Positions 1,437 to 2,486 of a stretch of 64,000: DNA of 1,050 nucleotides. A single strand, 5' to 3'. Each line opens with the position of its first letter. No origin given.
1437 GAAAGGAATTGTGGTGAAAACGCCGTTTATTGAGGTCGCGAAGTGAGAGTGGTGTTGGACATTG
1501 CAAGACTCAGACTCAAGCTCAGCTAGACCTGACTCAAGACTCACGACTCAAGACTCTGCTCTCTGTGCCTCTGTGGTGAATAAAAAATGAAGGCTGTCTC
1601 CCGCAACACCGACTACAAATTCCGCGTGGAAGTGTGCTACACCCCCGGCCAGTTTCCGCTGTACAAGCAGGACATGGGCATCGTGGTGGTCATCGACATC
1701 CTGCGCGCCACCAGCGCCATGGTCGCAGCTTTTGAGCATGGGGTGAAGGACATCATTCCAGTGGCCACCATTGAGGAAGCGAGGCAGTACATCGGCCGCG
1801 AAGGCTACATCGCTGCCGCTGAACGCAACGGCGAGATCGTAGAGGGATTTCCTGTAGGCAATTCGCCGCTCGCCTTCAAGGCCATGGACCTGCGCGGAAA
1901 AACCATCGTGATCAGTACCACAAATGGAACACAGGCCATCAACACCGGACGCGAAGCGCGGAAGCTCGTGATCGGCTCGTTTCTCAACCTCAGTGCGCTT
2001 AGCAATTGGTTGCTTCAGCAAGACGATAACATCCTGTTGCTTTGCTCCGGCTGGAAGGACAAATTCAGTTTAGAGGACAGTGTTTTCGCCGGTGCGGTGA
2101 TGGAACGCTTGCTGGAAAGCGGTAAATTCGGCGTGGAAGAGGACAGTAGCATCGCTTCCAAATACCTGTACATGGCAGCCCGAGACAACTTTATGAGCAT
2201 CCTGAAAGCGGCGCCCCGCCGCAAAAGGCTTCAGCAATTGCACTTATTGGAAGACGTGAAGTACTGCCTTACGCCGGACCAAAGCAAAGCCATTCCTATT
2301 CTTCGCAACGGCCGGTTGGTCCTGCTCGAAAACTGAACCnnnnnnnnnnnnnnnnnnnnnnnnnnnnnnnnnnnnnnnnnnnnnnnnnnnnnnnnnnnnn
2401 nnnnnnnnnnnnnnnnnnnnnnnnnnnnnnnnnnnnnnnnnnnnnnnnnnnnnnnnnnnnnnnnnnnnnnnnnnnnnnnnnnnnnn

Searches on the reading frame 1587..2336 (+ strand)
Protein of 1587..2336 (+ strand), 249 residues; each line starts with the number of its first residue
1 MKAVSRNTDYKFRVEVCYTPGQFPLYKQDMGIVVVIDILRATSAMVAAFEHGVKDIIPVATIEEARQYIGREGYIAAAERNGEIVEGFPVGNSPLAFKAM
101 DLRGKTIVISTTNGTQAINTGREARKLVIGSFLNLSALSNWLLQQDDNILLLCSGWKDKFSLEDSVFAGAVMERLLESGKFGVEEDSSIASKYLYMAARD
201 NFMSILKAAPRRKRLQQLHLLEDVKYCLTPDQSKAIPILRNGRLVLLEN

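Call 6: search_protein_families(library=pfam, proteins=[window:1587-2336:+], max_evalue=0.01)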
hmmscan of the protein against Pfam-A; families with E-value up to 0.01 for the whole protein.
window:1587-2336:+ (249 aa): 1 family
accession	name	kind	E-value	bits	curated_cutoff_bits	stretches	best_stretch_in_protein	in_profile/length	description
PF04029.19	2-ph_phosp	-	7.9e-68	228.4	26.4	1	20-241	4-225/226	2-phosphosulpholactate phosphatase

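Call 46: find_encoding_contigs(protein=window:1587-2336:+, flank=7000, max_places=10)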
Protein window:1587-2336:+ (249 aa): 22 contigs read that carry it; 10 places shown.
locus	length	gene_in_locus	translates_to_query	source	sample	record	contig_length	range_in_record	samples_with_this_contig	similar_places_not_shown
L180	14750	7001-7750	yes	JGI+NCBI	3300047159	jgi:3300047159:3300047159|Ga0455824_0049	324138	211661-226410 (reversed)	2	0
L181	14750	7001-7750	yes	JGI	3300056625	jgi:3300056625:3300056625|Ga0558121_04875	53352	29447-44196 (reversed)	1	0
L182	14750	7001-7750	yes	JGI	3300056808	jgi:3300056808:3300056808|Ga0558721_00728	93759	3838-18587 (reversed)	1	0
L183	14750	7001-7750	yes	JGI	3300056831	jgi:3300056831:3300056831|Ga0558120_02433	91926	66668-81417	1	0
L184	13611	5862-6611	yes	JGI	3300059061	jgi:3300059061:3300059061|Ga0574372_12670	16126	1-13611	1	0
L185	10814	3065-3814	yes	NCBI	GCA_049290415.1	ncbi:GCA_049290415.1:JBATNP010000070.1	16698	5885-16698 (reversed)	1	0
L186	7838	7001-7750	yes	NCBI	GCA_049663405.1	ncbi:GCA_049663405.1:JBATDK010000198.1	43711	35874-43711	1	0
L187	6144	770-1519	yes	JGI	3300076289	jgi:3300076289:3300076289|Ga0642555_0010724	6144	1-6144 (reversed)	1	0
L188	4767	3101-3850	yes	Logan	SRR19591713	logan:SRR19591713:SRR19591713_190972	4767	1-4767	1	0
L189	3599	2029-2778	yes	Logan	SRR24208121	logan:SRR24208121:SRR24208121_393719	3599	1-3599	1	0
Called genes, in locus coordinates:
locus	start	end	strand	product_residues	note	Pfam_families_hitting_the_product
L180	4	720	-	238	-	PF13852:DUF4197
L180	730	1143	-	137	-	PF01643:Acyl-ACP_TE (weak), PF13279:4HBT_2, PF03061:4HBT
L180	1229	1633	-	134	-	-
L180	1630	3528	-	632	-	PF13727:CoA_binding_3 (weak), PF00106:adh_short, PF01073:3Beta_HSD, PF01370:Epimerase, PF02719:Polysacc_synt_2, PF04321:RmlD_sub_bind, PF08659:KR (weak), PF16363:GDP_Man_Dehyd, +2 more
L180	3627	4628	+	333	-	PF01073:3Beta_HSD, PF01370:Epimerase, PF02719:Polysacc_synt_2, PF04321:RmlD_sub_bind, PF07993:NAD_binding_4 (faint), PF13460:NAD_binding_10, PF16363:GDP_Man_Dehyd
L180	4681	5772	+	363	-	PF00534:Glycos_transf_1, PF13692:Glyco_trans_1_4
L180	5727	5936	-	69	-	-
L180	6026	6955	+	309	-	PF01571:GCV_T, PF08669:GCV_T_C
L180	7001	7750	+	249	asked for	PF04029:2-ph_phosp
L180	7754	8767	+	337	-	PF02265:S1-P1_nuclease (weak)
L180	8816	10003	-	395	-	PF00089:Trypsin (faint), PF18962:Por_Secre_tail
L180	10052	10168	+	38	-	-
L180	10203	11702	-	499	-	PF01551:Peptidase_M23, PF18962:Por_Secre_tail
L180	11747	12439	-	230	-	-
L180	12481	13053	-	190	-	PF28549:NDPSase_N, PF00293:NUDIX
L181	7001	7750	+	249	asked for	PF04029:2-ph_phosp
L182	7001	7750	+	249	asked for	PF04029:2-ph_phosp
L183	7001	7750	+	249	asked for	PF04029:2-ph_phosp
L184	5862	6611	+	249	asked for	PF04029:2-ph_phosp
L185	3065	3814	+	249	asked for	PF04029:2-ph_phosp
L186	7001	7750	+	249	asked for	PF04029:2-ph_phosp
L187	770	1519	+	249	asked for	PF04029:2-ph_phosp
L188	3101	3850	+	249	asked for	PF04029:2-ph_phosp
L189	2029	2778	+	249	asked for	PF04029:2-ph_phosp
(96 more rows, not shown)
